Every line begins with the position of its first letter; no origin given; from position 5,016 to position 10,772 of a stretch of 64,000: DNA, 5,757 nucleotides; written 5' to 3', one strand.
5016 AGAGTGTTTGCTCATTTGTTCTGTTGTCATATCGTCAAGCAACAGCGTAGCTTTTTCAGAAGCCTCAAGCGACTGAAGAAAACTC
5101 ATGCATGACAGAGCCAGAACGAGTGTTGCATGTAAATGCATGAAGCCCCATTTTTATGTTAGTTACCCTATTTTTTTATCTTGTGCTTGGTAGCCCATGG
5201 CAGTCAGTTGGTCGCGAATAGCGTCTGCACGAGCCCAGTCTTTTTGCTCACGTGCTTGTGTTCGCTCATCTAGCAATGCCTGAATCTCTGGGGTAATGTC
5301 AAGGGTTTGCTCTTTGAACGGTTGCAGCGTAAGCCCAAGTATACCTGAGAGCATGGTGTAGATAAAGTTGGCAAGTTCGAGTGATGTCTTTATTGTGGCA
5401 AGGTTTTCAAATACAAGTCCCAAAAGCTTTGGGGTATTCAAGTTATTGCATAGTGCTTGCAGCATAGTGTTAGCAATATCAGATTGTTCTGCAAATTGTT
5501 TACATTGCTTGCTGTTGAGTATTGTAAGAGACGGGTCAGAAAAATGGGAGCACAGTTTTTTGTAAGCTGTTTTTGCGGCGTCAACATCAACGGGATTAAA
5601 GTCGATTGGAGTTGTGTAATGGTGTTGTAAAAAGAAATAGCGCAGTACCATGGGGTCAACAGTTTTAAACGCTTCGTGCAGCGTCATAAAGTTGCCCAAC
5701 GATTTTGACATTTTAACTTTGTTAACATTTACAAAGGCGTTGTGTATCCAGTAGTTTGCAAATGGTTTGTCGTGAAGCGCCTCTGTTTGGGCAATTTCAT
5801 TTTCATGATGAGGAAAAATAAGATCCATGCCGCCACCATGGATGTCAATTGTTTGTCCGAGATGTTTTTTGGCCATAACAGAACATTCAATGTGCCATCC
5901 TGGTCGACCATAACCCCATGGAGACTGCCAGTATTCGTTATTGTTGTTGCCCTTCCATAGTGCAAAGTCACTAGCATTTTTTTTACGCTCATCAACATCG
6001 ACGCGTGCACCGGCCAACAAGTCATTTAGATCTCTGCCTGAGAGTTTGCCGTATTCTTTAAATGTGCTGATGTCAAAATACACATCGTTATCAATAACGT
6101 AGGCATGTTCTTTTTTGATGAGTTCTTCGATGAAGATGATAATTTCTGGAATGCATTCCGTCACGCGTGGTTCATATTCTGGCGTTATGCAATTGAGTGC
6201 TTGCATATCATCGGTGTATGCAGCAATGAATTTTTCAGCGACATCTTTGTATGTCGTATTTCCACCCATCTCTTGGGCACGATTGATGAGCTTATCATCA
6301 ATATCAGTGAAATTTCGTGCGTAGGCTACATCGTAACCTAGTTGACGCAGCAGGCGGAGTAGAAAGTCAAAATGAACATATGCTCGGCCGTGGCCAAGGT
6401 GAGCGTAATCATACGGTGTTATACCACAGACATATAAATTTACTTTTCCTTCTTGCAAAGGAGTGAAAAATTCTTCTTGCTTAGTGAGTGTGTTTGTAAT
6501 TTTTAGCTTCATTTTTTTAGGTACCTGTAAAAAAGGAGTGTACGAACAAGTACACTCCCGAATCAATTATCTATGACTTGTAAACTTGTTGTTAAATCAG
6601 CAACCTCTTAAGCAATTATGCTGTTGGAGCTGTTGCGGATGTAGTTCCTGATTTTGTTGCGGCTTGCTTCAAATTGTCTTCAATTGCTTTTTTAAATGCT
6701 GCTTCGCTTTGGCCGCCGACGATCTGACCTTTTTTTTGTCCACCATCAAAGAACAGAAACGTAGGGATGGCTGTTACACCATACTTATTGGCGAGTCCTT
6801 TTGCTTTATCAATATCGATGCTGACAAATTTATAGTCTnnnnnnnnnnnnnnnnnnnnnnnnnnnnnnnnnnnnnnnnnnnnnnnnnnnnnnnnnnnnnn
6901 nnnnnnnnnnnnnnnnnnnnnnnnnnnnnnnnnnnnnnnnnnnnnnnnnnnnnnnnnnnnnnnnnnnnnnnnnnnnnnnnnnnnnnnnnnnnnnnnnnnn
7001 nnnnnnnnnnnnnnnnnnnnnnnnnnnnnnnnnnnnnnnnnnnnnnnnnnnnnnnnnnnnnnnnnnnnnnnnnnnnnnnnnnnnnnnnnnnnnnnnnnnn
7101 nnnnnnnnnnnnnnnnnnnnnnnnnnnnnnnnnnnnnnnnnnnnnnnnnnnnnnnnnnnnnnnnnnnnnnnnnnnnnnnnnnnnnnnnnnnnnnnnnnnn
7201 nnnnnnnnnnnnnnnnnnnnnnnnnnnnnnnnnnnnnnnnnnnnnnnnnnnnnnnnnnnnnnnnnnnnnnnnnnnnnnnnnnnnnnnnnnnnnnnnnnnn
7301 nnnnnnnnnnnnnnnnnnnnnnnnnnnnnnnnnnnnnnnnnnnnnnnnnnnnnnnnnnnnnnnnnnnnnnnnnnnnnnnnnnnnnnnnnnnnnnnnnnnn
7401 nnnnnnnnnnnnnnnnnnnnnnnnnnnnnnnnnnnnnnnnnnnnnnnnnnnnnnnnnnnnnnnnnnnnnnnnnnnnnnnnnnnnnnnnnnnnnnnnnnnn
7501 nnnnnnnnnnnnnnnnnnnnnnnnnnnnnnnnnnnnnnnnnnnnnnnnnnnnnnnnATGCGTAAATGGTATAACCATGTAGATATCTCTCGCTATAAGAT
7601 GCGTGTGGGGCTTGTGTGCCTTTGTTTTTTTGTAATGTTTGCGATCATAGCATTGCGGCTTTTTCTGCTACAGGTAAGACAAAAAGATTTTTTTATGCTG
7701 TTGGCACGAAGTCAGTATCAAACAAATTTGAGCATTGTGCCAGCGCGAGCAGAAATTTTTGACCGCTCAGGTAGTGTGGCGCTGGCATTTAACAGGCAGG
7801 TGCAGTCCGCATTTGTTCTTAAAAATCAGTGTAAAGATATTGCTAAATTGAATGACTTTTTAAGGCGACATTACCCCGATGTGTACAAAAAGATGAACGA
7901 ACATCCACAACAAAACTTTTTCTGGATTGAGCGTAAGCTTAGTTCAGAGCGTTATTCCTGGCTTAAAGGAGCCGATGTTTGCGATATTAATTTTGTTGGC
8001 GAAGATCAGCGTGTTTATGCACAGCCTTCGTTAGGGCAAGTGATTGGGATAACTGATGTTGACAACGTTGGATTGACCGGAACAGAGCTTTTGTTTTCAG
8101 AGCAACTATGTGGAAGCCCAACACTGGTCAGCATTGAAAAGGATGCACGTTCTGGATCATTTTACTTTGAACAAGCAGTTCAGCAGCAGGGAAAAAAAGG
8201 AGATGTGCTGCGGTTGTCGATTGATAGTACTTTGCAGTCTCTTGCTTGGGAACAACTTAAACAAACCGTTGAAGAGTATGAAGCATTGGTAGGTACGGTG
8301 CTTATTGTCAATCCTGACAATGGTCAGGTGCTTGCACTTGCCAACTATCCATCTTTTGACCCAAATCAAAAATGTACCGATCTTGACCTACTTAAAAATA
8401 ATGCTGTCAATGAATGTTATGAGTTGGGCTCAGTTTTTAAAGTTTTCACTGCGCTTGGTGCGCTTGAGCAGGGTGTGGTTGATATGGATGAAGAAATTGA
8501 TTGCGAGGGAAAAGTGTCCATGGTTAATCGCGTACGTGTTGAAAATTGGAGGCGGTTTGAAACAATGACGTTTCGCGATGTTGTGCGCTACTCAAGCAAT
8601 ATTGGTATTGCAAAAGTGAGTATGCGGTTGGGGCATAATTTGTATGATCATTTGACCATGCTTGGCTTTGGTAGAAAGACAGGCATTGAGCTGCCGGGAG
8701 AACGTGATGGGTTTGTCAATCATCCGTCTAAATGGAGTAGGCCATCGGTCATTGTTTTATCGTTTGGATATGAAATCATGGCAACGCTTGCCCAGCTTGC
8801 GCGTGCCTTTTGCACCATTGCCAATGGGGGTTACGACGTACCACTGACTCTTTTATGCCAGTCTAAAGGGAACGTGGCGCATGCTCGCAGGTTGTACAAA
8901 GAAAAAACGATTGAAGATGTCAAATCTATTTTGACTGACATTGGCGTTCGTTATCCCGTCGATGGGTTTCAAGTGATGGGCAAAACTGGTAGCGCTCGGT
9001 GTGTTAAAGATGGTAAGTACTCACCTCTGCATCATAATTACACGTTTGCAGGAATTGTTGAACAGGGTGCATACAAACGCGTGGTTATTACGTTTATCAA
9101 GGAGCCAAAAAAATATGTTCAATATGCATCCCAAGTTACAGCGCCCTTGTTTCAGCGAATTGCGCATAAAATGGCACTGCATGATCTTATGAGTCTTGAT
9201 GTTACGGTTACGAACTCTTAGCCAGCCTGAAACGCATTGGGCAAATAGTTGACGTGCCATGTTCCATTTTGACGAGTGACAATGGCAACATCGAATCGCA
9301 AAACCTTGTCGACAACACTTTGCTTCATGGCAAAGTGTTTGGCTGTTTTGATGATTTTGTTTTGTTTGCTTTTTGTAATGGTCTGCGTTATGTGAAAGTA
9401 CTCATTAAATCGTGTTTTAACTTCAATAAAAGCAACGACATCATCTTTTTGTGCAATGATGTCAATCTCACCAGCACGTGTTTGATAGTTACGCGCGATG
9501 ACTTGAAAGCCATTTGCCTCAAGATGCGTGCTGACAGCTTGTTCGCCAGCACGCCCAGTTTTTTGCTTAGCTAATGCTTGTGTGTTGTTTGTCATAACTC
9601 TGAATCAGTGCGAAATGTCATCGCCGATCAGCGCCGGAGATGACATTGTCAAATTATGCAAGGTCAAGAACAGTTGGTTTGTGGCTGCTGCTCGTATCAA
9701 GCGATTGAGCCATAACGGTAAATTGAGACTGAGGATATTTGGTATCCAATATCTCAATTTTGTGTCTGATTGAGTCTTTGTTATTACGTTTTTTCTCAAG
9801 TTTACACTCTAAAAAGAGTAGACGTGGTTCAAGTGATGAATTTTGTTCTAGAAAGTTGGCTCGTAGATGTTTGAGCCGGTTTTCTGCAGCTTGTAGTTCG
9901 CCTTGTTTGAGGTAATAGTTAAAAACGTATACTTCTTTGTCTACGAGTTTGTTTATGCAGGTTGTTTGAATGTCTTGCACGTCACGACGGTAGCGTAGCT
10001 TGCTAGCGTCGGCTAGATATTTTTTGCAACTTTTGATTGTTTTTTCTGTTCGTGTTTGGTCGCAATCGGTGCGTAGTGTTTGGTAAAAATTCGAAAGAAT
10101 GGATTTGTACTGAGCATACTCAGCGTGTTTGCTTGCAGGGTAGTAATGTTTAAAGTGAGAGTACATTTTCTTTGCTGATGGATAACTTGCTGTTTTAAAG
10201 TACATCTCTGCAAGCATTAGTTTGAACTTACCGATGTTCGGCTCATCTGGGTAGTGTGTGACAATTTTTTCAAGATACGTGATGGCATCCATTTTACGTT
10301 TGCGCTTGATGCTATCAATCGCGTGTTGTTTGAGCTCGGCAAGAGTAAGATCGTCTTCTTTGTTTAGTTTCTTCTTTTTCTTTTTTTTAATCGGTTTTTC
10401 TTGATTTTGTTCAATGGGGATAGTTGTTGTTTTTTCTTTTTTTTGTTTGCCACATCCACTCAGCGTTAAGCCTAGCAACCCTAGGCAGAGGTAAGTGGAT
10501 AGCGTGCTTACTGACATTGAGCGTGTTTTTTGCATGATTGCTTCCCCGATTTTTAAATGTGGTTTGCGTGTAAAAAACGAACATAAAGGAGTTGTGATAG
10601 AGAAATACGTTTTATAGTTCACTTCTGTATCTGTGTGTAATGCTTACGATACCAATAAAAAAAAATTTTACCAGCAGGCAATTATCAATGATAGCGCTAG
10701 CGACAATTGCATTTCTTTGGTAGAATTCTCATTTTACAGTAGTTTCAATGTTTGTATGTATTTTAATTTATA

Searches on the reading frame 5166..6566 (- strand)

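Call 66: search_protein_families(library=pfam, proteins=[window:5166-6566:-], max_evalue=0.00001)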
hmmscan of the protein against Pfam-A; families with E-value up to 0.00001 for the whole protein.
window:5166-6566:- (467 aa): 4 families
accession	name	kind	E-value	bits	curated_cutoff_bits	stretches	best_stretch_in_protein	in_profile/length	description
PF01406.26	tRNA-synt_1e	-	2e-126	421.9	27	1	34-332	2-300/301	tRNA synthetases class I (C) catalytic domain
PF23493.1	CysS_C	-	8.7e-10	39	23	1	423-464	3-44/51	Cysteinyl-tRNA ligase anticodon binding domain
PF09334.17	tRNA-synt_1g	-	2.2e-08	33.7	20.1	0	272-317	314-359/391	tRNA synthetases class I (M)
PF01921.24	tRNA-synt_1f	-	2.7e-07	30.3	27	1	280-352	277-341/360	tRNA synthetases class I (K)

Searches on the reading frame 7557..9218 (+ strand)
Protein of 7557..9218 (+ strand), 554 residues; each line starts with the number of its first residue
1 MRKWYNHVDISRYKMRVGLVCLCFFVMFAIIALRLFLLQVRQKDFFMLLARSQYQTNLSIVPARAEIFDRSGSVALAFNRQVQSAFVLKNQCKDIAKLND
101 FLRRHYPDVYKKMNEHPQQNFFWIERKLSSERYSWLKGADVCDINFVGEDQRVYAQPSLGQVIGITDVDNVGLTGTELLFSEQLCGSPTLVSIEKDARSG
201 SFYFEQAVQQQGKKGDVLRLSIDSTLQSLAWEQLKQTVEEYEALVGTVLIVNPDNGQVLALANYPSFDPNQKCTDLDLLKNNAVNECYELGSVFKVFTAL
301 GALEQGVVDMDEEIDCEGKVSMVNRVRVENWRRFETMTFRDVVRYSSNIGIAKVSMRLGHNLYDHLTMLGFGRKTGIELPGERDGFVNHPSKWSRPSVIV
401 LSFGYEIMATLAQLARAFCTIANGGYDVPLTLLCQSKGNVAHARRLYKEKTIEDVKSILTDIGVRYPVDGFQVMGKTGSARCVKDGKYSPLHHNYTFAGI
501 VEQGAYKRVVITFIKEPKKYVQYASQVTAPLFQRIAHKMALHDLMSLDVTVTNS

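Call 66: search_protein_families(library=pfam, proteins=[window:7557-9218:+], max_evalue=0.00001)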
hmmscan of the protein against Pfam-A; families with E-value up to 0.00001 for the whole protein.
window:7557-9218:+ (554 aa): 3 families
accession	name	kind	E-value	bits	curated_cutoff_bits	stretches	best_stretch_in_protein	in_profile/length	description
PF00905.27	Transpeptidase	-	1e-52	179.7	22.1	1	246-535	1-297/299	Penicillin binding protein transpeptidase domain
PF00144.29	Beta-lactamase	-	4.4e-06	26.5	27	1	235-370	2-127/329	Beta-lactamase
PF03717.20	PBP_dimer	-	4.6e-06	27.6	24.4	0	60-167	2-124/180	Penicillin-binding Protein dimerisation domain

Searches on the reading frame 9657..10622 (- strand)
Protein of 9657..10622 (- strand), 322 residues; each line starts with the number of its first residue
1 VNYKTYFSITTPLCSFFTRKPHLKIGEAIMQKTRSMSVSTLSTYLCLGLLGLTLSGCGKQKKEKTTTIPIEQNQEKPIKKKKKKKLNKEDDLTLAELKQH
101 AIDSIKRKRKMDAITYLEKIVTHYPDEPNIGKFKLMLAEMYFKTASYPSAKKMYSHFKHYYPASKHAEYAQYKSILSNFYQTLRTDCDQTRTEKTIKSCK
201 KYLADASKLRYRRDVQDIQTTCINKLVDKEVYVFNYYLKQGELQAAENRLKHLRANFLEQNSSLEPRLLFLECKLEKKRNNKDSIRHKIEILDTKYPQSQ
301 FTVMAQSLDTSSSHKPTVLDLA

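Call 66: search_protein_families(library=pfam, proteins=[window:9657-10622:-], max_evalue=0.00001)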
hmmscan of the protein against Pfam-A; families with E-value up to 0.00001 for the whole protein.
window:9657-10622:- (322 aa): 2 families
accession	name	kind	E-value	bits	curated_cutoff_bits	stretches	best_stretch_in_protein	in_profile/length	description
PF13525.12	YfiO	-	9.7e-20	71.6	25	1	95-263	6-177/203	Outer membrane lipoprotein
PF13512.12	TPR_18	-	3.6e-06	27.6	21.9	0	90-181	6-97/145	Tetratricopeptide repeat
